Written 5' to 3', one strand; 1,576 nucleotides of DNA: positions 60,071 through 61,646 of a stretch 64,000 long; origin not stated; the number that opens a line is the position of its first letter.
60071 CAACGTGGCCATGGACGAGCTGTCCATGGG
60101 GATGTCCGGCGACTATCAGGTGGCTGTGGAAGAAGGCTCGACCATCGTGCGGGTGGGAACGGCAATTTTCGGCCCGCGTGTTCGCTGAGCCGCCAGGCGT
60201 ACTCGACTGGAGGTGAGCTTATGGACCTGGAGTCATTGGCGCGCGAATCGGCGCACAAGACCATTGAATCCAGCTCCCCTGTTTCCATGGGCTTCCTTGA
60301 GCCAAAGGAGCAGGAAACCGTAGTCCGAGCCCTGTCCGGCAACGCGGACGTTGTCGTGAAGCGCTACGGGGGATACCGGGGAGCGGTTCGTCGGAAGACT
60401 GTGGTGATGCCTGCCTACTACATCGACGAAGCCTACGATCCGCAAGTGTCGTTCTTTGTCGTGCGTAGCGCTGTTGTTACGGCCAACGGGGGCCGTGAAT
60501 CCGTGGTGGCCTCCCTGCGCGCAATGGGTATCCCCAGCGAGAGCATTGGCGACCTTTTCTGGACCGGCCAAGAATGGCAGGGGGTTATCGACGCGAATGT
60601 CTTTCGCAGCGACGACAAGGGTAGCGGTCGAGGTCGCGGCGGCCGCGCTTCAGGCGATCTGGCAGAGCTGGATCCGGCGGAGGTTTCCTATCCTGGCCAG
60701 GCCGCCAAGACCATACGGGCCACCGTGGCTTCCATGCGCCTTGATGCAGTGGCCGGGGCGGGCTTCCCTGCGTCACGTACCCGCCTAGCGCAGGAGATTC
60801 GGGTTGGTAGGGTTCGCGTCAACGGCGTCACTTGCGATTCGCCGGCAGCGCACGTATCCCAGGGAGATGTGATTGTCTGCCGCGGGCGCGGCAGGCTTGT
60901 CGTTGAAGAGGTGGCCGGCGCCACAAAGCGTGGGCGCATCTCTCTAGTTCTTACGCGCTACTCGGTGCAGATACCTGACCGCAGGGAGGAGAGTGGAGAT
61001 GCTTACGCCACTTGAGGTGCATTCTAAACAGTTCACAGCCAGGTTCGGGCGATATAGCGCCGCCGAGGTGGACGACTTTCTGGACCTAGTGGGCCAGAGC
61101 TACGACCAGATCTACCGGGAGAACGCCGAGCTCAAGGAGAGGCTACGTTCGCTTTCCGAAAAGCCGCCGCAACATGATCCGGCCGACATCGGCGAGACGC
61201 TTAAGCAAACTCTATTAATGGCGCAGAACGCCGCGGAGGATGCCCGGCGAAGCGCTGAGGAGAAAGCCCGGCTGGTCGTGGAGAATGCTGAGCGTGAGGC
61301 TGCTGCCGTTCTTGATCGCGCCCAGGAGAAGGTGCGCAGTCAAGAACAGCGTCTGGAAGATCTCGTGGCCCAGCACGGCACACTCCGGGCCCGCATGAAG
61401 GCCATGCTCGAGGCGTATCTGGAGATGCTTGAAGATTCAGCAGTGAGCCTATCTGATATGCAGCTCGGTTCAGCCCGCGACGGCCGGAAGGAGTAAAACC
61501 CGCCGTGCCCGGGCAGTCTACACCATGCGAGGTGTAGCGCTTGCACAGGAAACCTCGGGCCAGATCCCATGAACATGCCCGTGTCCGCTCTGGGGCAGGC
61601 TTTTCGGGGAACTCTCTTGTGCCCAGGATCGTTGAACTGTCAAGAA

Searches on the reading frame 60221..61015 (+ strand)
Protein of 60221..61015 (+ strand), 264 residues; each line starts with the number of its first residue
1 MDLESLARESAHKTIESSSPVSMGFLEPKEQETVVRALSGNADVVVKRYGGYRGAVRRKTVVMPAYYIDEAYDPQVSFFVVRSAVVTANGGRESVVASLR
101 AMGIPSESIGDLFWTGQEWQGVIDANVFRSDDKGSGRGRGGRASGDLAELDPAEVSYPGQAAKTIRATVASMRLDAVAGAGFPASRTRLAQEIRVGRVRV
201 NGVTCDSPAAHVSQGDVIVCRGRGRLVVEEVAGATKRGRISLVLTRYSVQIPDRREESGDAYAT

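Call 6: search_protein_families(library=pfam, proteins=[window:60221-61015:+], max_evalue=1)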
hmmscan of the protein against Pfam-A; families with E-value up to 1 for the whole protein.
window:60221-61015:+ (264 aa): 2 families
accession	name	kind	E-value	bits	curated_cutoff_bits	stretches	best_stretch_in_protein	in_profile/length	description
PF01479.30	S4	-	3.9e-07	30.1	22.8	1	172-218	1-48/48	S4 domain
PF17774.7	YlmH_RBD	-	0.11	13.4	23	1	93-127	25-59/84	Putative RNA-binding domain in YlmH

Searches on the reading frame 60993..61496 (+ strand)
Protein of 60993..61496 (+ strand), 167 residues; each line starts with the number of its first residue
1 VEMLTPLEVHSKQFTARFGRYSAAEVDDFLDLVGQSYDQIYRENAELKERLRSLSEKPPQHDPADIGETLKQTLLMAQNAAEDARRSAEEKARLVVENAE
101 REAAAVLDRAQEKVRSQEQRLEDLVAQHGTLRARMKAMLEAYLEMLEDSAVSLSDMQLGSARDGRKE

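Call 6: search_protein_families(library=pfam, proteins=[window:60993-61496:+], max_evalue=1)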
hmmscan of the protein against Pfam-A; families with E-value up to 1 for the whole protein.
window:60993-61496:+ (167 aa): 6 families
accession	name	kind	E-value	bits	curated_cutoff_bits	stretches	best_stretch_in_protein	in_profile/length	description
PF05103.18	DivIVA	-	1.7e-30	106.1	28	1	4-136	1-131/131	DivIVA protein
PF05929.16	Phage_GPO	-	0.018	15.1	33.6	1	54-137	165-246/268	Phage capsid scaffolding protein (GPO) serine peptidase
PF06292.23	MUN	-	0.056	12.9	24.2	1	6-140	216-322/473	MUN domain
PF05524.18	PEP-utilisers_N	-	0.059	14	24.4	1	89-150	23-79/121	PEP-utilising enzyme, N-terminal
PF17846.6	XRN_M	-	0.29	10.5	23.8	1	24-120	63-153/443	Xrn1 helical domain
PF19506.4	DUF6040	-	0.76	9.6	23.4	1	73-144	5-72/233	Family of unknown function (DUF6040)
